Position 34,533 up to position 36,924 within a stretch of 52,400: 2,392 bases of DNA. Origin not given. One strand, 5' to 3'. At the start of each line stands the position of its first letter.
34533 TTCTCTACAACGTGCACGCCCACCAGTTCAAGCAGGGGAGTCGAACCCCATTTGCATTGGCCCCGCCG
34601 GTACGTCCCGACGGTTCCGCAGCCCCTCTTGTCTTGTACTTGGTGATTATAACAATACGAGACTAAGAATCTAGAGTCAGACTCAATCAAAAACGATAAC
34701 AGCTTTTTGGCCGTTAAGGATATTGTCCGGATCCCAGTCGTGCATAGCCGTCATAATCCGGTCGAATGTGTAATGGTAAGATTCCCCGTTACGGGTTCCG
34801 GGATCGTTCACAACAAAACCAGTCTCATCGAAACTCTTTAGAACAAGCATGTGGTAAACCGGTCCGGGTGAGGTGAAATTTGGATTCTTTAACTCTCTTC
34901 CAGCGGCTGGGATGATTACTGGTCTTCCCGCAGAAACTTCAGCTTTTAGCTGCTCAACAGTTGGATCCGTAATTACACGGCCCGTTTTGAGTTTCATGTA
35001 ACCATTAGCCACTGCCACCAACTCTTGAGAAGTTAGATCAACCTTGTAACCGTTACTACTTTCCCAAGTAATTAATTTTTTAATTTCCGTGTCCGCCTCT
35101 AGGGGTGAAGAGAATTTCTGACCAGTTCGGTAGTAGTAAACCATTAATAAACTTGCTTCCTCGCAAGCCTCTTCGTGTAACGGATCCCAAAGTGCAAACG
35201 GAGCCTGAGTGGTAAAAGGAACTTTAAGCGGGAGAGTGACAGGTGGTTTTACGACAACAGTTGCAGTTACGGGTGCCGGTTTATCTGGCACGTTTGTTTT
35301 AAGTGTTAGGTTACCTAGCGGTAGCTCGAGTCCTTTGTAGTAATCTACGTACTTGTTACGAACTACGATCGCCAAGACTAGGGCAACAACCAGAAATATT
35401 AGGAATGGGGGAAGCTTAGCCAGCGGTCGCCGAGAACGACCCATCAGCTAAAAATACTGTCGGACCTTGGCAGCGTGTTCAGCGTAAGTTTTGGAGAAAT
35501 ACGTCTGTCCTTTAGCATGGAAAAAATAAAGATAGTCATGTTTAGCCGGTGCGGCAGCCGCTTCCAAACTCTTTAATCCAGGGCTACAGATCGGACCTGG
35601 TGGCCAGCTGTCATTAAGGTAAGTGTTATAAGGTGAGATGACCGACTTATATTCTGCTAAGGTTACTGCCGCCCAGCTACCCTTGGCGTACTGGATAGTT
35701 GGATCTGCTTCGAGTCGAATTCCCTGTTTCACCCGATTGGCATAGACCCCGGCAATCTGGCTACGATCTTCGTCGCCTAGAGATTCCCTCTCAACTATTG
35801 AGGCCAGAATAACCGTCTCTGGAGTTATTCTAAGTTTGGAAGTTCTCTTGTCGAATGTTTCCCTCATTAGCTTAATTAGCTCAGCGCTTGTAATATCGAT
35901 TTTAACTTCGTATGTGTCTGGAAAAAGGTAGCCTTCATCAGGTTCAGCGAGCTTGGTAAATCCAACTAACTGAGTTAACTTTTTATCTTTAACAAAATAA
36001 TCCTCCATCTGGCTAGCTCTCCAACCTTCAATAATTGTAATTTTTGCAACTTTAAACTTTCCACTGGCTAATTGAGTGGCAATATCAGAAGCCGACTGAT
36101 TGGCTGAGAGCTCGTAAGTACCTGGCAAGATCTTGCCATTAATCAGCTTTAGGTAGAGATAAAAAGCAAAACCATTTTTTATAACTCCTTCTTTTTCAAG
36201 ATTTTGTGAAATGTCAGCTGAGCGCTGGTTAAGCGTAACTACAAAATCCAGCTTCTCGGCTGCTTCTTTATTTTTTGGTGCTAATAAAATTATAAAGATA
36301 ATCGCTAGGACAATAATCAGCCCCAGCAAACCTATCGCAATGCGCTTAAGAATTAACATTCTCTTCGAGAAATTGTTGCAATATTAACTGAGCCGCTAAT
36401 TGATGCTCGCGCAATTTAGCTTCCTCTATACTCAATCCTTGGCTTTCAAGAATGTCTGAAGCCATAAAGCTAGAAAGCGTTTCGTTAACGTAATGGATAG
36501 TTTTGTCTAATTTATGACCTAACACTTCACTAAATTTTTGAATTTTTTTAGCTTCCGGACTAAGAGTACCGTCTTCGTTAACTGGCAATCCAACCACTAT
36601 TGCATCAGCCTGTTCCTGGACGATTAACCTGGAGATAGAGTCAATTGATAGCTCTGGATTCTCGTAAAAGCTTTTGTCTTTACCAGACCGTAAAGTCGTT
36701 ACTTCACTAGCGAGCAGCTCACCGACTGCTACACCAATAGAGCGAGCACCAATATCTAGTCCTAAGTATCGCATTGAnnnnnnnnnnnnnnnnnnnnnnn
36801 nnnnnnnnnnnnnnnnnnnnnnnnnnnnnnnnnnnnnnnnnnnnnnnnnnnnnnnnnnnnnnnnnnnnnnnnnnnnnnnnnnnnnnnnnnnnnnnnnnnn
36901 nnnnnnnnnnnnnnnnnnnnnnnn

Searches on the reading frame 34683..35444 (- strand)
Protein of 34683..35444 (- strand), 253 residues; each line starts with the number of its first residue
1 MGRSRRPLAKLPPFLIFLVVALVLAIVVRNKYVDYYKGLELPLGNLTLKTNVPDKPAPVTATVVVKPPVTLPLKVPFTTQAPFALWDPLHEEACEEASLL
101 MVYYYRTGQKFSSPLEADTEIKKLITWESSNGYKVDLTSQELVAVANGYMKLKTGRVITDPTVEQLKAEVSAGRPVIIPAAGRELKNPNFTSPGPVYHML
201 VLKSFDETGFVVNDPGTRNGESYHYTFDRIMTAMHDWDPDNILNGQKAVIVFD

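Call 8: search_protein_families(library=pfam, proteins=[window:34683-35444:-])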
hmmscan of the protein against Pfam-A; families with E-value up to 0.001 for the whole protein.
window:34683-35444:- (253 aa): 1 family
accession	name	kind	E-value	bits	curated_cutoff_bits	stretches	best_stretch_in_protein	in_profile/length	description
PF13529.12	Peptidase_C39_2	-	2.4e-11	44.8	24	1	73-215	1-142/143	Peptidase_C39 like family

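Call 20: find_homologous_proteins(query=window:34683-35444:-, max_evalue=1e-20)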
Query window:34683-35444:- (253 aa): 426 proteins with E <= 1e-20 among 2870 candidates; the best 120 are listed.
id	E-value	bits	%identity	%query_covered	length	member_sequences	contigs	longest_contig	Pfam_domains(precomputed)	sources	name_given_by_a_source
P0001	1.1e-166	571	100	100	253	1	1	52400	PF13529.14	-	-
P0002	3.3e-148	510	89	100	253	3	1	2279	PF13529.14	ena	-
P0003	1.6e-142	491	86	100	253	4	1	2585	PF13529.14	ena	-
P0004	6.1e-141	486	82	100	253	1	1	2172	PF13529.14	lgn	-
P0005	2.4e-136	471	81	100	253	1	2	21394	PF13529.14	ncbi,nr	ncbi:MAG: C39 family peptidase [Candidatus Berkelbacteria bacterium]|nr:C39 family peptidase [Candid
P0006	1.2e-130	452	85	90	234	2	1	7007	PF13529.14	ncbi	ncbi:MAG: C39 family peptidase [Patescibacteria group bacterium]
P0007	1.1e-126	440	76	100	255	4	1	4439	PF13529.14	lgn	-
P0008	3.9e-125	434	75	100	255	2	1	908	PF13529.14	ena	-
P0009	4.9e-121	421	75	100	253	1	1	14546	PF13529.14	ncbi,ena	ncbi:MAG: C39 family peptidase [Patescibacteria group bacterium]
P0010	7.0e-121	420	76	95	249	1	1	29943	PF13529.14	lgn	-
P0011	4.0e-120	418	73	100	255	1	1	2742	PF13529.14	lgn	-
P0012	1.1e-119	417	77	94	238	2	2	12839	PF13529.14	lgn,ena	-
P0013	2.8e-113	396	74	94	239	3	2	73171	PF13529.14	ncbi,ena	ncbi:MAG: C39 family peptidase [Patescibacteria group bacterium]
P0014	1.1e-112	394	71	99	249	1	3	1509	PF13529.14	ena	-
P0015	7.0e-112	391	70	100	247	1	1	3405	PF13529.14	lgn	-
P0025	2.0e-86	308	88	60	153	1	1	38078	PF13529.14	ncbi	-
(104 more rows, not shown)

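Call 21: find_encoding_contigs(protein=P0002, flank=2500, max_places=3)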
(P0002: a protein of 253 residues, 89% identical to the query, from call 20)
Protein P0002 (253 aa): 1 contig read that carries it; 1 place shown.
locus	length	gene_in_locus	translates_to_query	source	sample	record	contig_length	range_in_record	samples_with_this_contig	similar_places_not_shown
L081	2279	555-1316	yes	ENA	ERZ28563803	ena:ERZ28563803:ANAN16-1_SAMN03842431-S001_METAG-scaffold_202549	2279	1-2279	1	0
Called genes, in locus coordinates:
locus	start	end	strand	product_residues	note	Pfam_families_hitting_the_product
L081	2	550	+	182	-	?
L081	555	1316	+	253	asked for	PF13529:Peptidase_C39_2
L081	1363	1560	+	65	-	-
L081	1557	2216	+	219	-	PF08843:AbiEii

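Call 22: find_encoding_contigs(protein=P0003, flank=2500, max_places=3)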
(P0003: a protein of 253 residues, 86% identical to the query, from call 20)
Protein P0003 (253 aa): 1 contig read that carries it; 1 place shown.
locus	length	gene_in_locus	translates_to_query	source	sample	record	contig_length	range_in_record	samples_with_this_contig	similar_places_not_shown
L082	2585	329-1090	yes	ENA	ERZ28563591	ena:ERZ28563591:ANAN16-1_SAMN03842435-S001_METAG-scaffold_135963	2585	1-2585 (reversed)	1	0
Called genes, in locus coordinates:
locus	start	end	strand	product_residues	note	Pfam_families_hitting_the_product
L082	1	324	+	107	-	?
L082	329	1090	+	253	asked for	PF13529:Peptidase_C39_2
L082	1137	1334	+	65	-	-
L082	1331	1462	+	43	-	-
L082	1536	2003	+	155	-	PF08843:AbiEii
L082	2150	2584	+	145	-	?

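Call 23: find_encoding_contigs(protein=P0005, flank=2500, max_places=3)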
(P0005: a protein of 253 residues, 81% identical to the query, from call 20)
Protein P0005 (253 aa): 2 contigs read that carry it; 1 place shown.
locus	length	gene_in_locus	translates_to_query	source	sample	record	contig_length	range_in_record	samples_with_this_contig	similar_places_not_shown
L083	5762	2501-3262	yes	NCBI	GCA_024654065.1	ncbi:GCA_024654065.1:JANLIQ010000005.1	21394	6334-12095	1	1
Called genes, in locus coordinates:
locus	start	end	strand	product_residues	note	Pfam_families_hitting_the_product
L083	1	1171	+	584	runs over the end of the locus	-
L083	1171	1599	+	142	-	PF03652:RuvX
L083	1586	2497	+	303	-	PF02618:YceG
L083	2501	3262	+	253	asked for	PF13529:Peptidase_C39_2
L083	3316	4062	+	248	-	-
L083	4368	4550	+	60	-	-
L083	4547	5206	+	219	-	PF08843:AbiEii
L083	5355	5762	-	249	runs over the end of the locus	PF02861:Clp_N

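Call 24: find_encoding_contigs(protein=P0006, flank=2500, max_places=3)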
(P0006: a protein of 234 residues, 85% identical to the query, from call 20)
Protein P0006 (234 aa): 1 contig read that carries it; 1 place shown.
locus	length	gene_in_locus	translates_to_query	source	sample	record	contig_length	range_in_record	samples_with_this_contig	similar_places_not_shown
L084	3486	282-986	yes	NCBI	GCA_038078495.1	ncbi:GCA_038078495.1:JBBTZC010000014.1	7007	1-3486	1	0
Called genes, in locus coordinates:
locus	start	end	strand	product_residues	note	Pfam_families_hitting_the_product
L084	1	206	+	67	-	PF02618:YceG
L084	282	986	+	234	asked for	PF13529:Peptidase_C39_2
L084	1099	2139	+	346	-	PF06723:MreB_Mbl, PF00022:Actin (weak), PF00012:HSP70, PF11104:PilM_2 (faint), PF14450:FtsA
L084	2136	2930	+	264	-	PF04085:MreC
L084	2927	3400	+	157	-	-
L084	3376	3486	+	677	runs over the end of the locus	PF03717:PBP_dimer, PF00905:Transpeptidase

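Call 33: find_encoding_contigs(protein=P0004, flank=2500, max_places=2)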
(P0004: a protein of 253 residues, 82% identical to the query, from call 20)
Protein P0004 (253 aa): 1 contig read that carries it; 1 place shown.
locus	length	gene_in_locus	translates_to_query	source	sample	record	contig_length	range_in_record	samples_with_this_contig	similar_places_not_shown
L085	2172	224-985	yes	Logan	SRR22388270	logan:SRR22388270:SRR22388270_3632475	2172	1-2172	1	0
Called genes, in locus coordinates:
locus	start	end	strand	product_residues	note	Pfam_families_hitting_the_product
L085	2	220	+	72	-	?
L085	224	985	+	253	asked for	PF13529:Peptidase_C39_2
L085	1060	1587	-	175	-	-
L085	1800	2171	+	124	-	?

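Call 34: find_encoding_contigs(protein=P0025, flank=2500, max_places=2)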
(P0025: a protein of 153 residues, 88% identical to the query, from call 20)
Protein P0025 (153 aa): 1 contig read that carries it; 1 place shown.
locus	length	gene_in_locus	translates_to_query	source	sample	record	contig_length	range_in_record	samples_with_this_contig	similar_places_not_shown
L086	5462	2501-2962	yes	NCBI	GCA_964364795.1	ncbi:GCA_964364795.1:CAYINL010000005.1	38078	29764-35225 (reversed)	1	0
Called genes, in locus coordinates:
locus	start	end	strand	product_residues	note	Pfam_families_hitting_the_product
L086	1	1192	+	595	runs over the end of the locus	-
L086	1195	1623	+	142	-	PF03652:RuvX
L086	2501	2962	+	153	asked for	PF13529:Peptidase_C39_2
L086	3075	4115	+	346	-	PF06723:MreB_Mbl, PF00022:Actin (weak), PF00012:HSP70, PF11104:PilM_2 (faint), PF14450:FtsA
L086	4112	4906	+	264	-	PF04085:MreC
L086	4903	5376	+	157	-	-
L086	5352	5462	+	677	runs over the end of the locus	PF03717:PBP_dimer, PF00905:Transpeptidase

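Call 35: find_encoding_contigs(protein=P0007, flank=2500, max_places=2)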
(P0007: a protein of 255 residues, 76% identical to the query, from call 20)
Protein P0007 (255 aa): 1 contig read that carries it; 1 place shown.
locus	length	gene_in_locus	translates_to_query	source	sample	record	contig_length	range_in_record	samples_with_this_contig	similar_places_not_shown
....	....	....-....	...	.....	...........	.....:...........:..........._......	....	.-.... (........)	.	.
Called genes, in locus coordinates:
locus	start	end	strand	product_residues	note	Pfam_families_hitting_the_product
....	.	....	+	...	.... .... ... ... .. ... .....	?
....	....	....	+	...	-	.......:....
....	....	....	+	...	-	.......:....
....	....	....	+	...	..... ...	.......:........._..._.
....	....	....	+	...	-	?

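Call 36: find_encoding_contigs(protein=P0010, flank=2500, max_places=2)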
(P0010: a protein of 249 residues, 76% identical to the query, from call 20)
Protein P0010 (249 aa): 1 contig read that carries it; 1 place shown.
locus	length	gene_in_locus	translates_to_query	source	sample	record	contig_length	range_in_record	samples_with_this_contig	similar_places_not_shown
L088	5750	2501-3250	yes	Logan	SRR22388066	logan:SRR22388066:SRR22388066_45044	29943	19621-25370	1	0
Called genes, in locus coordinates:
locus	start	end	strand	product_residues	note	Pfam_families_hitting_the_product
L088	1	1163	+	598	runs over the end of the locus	PF21110:GlxA (faint)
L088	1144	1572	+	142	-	PF03652:RuvX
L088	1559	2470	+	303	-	PF02618:YceG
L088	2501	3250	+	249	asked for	PF13529:Peptidase_C39_2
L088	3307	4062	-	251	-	PF13641:Glyco_tranf_2_3 (weak), PF00535:Glycos_transf_2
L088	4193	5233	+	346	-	PF06723:MreB_Mbl, PF00022:Actin (weak), PF00012:HSP70, PF11104:PilM_2 (faint), PF14450:FtsA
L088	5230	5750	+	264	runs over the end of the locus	PF04085:MreC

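Call 43: find_related_loci(query=window:34683-35444:-, collection=metagenome_contigs, flank=3000)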
Query window:34683-35444:- (253 aa) in metagenome_contigs; peptide patterns used: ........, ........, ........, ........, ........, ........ (x = any residue, [..] = any of these).
353 stretches matched a pattern; 251 encode a relative of the query (tblastn E <= 1e-3); the best 80 are kept; 80 distinct loci.
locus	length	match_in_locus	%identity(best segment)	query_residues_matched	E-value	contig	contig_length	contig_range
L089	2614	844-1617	82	1-253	3e-150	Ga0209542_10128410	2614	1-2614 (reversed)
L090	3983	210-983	84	1-253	4e-140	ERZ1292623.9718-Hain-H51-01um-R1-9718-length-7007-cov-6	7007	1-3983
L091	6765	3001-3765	71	1-253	3e-121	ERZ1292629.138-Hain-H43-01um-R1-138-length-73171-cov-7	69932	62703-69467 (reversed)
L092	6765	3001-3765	73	1-253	1e-119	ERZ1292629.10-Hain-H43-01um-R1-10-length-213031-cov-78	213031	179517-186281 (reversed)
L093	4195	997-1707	71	14-253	1e-112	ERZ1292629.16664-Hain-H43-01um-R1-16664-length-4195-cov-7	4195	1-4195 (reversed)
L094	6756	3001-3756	65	9-253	5e-109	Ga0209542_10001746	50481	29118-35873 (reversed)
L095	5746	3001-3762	63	4-253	3e-107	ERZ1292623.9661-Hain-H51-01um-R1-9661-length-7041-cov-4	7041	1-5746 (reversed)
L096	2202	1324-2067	46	1-252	3e-76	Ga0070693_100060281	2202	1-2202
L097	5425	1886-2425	58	73-252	9e-72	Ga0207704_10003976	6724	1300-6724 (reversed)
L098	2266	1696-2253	53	68-253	5e-71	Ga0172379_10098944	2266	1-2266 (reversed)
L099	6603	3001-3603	51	59-253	9e-69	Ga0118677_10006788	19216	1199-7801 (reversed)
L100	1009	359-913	55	68-253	4e-74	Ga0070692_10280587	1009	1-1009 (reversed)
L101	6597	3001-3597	51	47-253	3e-68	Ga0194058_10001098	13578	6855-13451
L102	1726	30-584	56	67-252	3e-71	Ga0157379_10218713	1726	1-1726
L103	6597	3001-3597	51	47-253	3e-68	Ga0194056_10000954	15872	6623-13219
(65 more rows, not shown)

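Call 70: search_protein_families(library=pfam, proteins=[L081:1363-1560:+, L081:1557-2216:+, L083:3316-4062:+, L085:1060-1587:-, L093:1807-3486:+, L088:3307-4062:-, L093:3824-4147:-], max_evalue=0.01)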
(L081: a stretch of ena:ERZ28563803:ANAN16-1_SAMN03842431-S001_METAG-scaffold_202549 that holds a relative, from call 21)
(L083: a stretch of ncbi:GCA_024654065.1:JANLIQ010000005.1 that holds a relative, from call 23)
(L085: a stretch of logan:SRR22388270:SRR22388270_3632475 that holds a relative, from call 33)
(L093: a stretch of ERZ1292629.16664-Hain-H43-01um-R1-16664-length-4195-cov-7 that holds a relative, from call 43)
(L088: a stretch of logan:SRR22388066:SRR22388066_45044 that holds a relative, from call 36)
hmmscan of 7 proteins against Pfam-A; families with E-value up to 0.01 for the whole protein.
L081:1363-1560:+ (65 aa): 0 families

L081:1557-2216:+ (219 aa): 1 family
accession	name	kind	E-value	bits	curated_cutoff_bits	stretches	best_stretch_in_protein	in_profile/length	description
PF08843.17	AbiEii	-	9.9e-19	68.6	22.5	1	16-196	2-222/238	Nucleotidyl transferase AbiEii toxin, Type IV TA system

L083:3316-4062:+ (248 aa): 1 family
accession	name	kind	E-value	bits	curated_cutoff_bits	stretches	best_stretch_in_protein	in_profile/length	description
PF12686.12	DUF3800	-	0.00036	21.7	21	1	16-194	3-148/149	Protein of unknown function (DUF3800)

L085:1060-1587:- (175 aa): 0 families

L093:1807-3486:+ (559 aa): 0 families

L088:3307-4062:- (251 aa): 3 families
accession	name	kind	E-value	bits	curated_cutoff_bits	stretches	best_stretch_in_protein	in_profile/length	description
PF00535.33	Glycos_transf_2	-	1.6e-17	64.4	23.3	1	20-143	2-122/168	Glycosyl transferase family 2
PF13641.12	Glyco_tranf_2_3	-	3.1e-08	34.4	27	1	18-210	3-193/230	Glycosyltransferase like family 2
PF10111.15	Glyco_tranf_2_2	-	5e-05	23.4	27.3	1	20-119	2-100/276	Glycosyltransferase like family 2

L093:3824-4147:- (107 aa): 0 families

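Call 71: search_protein_families(library=padloc, proteins=[L081:1363-1560:+, L081:1557-2216:+, L083:3316-4062:+, L085:1060-1587:-, L093:1807-3486:+, L088:3307-4062:-, L093:3824-4147:-], max_evalue=0.01)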
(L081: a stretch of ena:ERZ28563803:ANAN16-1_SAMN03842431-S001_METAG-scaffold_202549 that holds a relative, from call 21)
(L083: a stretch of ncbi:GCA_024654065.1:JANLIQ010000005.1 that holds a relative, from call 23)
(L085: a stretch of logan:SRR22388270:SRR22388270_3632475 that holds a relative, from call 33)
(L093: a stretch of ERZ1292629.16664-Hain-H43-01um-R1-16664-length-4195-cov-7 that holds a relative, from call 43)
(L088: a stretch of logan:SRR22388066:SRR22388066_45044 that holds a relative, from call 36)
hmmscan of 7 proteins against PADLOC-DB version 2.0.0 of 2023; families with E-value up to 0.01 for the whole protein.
L081:1363-1560:+ (65 aa): 0 families

L081:1557-2216:+ (219 aa): 22 families
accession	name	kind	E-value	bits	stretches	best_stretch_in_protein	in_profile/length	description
PDLC02307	AbiEii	-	4e-15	54.2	1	16-159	11-154/219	AbiEii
PDLC02304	AbiEii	-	5.4e-14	50.8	2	13-63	30-78/260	AbiEii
PDLC02294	AbiEii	-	2.4e-10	38.7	1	16-161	34-197/260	AbiEii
PDLC02328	AbiEii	-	2.3e-09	35.5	1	25-158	13-150/203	AbiEii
PDLC02296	AbiEii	-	1.4e-08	32.3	1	15-75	35-94/282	AbiEii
PDLC02288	AbiEii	-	5.7e-07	26.7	1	136-163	190-217/294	AbiEii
PDLC02323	AbiEii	-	9.9e-07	26.6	1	24-60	37-73/248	AbiEii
PDLC02324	AbiEii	-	2.8e-06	25.3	1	12-163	12-168/231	AbiEii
PDLC02293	AbiEii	-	3.7e-06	24.7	1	26-78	41-93/270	AbiEii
PDLC02313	AbiEii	-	5e-06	24.2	1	10-77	28-93/254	AbiEii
PDLC02306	AbiEii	-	2.2e-05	22.2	1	12-78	26-92/280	AbiEii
PDLC02298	AbiEii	-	4.5e-05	21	1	23-174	24-182/220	AbiEii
PDLC02317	AbiEii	-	0.00019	18.5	1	17-52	34-70/396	AbiEii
PDLC02330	AbiEii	-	0.00024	18.9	1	14-90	15-89/219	AbiEii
PDLC02292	AbiEii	-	0.00036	18.4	1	14-74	38-93/283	AbiEii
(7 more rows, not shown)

L083:3316-4062:+ (248 aa): 3 families
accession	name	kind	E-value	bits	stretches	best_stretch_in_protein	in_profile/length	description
PDLC04353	PDC-M04A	-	5.2e-26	89.4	1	16-233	8-219/232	-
PDLC04354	PDC-M04A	-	5e-10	37.6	1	56-200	5-145/190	-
PDLC02917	DUF3800_VII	-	0.00074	17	0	13-63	5-56/233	-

L085:1060-1587:- (175 aa): 0 families

L093:1807-3486:+ (559 aa): 0 families

L088:3307-4062:- (251 aa): 0 families

L093:3824-4147:- (107 aa): 0 families

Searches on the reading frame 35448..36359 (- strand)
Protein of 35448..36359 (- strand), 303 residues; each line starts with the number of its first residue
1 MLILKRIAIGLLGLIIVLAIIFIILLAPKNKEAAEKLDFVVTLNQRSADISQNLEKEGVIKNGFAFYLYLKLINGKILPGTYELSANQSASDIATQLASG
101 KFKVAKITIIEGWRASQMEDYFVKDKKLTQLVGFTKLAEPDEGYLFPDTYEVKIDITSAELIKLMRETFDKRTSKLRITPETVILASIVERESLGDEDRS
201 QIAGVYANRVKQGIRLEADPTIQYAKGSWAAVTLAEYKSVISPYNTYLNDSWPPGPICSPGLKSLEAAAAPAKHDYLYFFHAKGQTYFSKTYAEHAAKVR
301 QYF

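Call 8: search_protein_families(library=pfam, proteins=[window:35448-36359:-])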
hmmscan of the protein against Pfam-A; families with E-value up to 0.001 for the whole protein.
window:35448-36359:- (303 aa): 1 family
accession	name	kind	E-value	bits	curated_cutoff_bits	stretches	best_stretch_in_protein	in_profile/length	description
PF02618.21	YceG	-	6.3e-74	249.3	32.4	1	41-301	3-275/275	YceG-like family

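Call 84: find_encoding_contigs(protein=window:35448-36359:-, flank=4000, max_places=6)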
Protein window:35448-36359:- (303 aa): no gene with exactly this product is on record in the collection.

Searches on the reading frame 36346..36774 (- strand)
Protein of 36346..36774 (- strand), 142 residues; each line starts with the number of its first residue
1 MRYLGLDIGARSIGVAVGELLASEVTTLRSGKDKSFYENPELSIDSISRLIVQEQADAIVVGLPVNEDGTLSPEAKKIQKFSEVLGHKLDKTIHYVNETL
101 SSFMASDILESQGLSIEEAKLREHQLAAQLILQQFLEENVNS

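Call 8: search_protein_families(library=pfam, proteins=[window:36346-36774:-])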
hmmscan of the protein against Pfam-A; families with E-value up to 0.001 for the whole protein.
window:36346-36774:- (142 aa): 1 family
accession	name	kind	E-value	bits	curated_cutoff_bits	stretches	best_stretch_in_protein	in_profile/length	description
PF03652.20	RuvX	-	1.4e-29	103.6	29.2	1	1-137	1-133/134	Holliday junction resolvase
